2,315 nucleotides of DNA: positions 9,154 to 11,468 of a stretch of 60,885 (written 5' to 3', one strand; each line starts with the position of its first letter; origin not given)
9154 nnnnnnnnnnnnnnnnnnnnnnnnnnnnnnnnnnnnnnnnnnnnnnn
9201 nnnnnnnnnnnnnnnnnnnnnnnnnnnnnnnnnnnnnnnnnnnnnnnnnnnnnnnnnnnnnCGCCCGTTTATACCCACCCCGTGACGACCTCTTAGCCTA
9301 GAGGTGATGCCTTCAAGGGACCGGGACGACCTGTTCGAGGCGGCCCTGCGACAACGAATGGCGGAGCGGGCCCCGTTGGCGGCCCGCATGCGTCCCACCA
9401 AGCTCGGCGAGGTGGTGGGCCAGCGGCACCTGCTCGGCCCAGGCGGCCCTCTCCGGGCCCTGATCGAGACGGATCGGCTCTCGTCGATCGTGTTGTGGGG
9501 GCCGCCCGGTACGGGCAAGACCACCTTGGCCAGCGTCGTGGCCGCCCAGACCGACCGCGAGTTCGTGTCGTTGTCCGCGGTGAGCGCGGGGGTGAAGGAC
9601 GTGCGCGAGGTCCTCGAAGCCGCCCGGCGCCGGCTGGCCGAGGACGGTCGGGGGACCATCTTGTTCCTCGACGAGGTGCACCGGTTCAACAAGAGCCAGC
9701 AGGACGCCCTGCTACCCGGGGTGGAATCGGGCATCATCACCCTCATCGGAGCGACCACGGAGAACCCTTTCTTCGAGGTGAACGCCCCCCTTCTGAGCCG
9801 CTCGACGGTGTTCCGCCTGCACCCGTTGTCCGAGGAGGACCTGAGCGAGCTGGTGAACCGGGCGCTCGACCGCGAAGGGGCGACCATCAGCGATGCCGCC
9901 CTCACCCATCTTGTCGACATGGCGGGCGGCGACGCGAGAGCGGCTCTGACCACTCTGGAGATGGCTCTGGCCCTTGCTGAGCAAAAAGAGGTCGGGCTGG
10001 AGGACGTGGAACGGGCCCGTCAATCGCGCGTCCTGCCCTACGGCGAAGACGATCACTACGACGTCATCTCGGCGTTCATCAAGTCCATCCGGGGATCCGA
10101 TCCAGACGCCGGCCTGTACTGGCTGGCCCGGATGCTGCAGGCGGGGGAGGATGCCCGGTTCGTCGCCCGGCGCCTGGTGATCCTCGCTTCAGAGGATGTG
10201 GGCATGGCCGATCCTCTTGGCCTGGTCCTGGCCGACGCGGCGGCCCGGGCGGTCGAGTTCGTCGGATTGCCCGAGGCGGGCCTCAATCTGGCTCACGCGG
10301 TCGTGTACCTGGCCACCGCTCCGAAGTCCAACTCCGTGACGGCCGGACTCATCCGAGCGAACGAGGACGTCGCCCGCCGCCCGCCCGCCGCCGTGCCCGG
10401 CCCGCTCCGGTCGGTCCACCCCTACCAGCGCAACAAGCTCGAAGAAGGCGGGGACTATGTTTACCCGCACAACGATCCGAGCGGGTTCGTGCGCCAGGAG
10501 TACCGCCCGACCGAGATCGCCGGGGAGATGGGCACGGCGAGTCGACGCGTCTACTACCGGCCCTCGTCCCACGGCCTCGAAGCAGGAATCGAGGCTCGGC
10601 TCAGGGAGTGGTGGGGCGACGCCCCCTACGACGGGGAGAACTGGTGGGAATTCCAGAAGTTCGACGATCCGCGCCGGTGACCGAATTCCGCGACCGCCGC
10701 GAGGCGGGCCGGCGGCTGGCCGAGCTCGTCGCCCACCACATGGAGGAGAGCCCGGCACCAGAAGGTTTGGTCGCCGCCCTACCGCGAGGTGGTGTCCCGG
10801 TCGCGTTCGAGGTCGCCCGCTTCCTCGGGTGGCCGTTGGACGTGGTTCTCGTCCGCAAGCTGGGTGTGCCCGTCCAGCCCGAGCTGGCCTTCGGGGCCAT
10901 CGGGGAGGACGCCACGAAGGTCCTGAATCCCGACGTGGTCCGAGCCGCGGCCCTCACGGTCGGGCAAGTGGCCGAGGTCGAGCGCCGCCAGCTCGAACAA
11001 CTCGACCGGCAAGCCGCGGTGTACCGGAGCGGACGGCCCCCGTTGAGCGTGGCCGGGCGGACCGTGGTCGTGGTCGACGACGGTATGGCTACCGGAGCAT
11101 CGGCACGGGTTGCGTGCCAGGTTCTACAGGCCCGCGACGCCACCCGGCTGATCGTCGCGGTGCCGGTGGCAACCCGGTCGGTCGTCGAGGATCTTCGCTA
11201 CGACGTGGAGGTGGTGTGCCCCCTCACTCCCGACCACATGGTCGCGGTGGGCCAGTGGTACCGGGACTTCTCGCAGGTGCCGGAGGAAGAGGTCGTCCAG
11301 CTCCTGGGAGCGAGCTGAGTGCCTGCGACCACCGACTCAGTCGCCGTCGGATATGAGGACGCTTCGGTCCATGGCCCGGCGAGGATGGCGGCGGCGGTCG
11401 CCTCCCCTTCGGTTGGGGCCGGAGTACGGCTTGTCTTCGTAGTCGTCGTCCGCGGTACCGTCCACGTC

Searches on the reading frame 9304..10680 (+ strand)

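Call 10: search_protein_families(library=pfam, proteins=[window:9304-10680:+], max_evalue=0.01)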
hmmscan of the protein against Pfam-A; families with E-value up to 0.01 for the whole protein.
window:9304-10680:+ (458 aa): 21 families
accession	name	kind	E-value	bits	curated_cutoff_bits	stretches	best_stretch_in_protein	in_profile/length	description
PF12002.13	MgsA_C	-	5.2e-56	189.6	27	1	264-437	1-167/167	MgsA AAA+ ATPase C terminal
PF16193.11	AAA_assoc_2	-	2.4e-20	73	34.3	1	193-263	5-81/81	AAA C-terminal domain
PF00004.35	AAA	-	5e-17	63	21.2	1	62-169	1-125/131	ATPase family associated with various cellular activities (AAA)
PF05496.18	RuvB_N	-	1.2e-11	45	27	1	29-147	1-115/159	Holliday junction DNA helicase RuvB P-loop domain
PF13191.12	AAA_16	-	4.3e-08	34.3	32.6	1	56-86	21-51/167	AAA ATPase domain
PF07728.20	AAA_5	-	9.6e-08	32.6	22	1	62-153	2-103/139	AAA domain (dynein-related subfamily)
PF00158.32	Sigma54_activat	-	3.7e-06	27.2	20.2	1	60-154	23-131/168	Sigma-54 interaction domain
PF01078.27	Mg_chelatase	-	1.7e-05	24.7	20.3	0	61-80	24-43/207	Magnesium chelatase, subunit ChlI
PF13401.12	AAA_22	-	2.3e-05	25.2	27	1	60-127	6-65/130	AAA domain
PF13173.12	AAA_14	-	3.5e-05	24.2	27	1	62-176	5-124/129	AAA domain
PF13671.12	AAA_33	-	0.00015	22.5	27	1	62-119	2-45/143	AAA domain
PF14532.12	Sigma54_activ_2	-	0.00058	20.6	25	1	62-138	24-91/138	Sigma-54 interaction domain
PF13521.12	AAA_28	-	0.00089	19.9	27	1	62-103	2-31/164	AAA domain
PF22703.2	Cdc6_lid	-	0.0011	19.3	27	1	194-239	16-67/68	Cdc6 AAA+ ATPase-type lid domain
PF13481.12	AAA_25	-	0.0013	18.8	27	1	48-81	20-55/195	AAA domain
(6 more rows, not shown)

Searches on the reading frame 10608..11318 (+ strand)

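Call 10: search_protein_families(library=pfam, proteins=[window:10608-11318:+], max_evalue=0.01)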
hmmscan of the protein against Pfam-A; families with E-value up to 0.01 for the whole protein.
window:10608-11318:+ (236 aa): 2 families
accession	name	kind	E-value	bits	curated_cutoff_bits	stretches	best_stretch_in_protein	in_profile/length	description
PF00156.33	Pribosyltran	-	1.3e-13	51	26.3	1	26-214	4-150/158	Phosphoribosyl transferase domain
PF14681.12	UPRTase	-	0.00068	19.6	27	1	145-200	115-172/206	Uracil phosphoribosyltransferase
